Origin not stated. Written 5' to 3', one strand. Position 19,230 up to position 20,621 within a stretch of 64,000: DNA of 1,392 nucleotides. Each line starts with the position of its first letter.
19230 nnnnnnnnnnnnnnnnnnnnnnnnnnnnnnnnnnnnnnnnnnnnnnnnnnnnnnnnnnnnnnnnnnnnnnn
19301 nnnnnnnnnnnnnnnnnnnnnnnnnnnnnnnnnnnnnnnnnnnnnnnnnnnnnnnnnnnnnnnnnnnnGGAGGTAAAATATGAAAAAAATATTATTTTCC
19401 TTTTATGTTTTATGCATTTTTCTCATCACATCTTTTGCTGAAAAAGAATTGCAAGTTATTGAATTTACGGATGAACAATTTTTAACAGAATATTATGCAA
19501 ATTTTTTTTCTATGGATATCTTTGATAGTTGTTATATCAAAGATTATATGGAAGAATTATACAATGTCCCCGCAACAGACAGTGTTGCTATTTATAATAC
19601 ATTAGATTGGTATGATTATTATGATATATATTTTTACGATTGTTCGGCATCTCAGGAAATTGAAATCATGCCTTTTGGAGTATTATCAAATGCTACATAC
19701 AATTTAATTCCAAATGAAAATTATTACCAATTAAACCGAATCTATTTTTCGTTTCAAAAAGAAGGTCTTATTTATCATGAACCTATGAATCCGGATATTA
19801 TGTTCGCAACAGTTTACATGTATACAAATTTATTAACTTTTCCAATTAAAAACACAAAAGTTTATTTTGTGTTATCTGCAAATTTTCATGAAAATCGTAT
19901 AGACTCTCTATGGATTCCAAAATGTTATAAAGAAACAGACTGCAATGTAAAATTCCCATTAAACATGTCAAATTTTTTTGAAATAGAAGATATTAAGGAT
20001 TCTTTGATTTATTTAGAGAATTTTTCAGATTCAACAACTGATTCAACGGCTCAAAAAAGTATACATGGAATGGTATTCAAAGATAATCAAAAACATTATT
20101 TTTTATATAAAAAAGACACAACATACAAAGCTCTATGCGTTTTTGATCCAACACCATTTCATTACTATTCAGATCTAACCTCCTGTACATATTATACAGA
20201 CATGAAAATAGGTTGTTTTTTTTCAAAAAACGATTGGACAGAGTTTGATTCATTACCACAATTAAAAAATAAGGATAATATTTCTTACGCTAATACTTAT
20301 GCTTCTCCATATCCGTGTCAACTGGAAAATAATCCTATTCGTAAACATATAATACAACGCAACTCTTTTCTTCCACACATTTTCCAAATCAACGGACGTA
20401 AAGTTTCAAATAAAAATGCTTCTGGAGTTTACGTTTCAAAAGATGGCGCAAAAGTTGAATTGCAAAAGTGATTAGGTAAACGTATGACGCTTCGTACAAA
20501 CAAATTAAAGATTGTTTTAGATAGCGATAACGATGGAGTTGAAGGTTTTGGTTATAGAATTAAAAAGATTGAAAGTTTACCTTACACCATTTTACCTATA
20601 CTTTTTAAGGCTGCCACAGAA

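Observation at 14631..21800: Accessory island: a cellulose-binding subtilase co-duplicated with an unrecognised family of secreted paralogs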

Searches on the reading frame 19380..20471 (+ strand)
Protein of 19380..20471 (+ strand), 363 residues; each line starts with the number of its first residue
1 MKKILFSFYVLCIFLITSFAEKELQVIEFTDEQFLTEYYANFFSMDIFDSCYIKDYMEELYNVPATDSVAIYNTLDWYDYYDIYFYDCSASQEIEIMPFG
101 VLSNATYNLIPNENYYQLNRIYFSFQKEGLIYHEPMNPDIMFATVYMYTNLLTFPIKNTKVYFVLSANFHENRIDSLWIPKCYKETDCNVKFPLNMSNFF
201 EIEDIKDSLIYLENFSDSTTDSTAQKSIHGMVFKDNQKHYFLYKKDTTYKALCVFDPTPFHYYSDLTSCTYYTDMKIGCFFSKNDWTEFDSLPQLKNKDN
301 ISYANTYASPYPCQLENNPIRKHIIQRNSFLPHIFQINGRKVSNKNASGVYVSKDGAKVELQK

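Call 3: search_protein_families(library=pfam, proteins=[window:19380-20471:+], max_evalue=1)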
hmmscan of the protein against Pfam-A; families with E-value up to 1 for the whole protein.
window:19380-20471:+ (363 aa): 1 family
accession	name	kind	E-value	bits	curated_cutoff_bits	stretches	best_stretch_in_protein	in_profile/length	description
PF25513.1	P2_C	-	0.17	12.3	25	0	234-285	58-108/120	Viral coat protein P2 C-terminal domain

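Call 4: search_protein_families(library=ncbifam, proteins=[window:19380-20471:+], max_evalue=1)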
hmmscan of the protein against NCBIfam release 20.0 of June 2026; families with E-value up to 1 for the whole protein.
window:19380-20471:+ (363 aa): 0 families

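Call 72: search_protein_families(library=padloc, proteins=[window:19380-20471:+], max_evalue=0.1)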
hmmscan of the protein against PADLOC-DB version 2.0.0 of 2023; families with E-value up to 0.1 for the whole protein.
window:19380-20471:+ (363 aa): 0 families

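Call 98: search_protein_families(library=phrogs, proteins=[window:19380-20471:+], max_evalue=0.01)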
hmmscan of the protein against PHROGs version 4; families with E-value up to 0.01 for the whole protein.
window:19380-20471:+ (363 aa): 0 families

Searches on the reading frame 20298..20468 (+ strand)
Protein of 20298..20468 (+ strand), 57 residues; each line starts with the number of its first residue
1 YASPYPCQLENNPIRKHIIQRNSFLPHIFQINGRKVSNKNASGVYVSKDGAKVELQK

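Call 42: search_protein_families(library=ncbifam, proteins=[window:20307-20468:+], max_evalue=10)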
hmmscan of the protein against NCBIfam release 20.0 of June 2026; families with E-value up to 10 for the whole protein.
seq(54 aa): 0 families

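Call 87: search_protein_families(library=pfam, proteins=[window:20298-20468:+], max_evalue=10)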
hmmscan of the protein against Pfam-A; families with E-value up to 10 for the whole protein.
seq(57 aa): 0 families
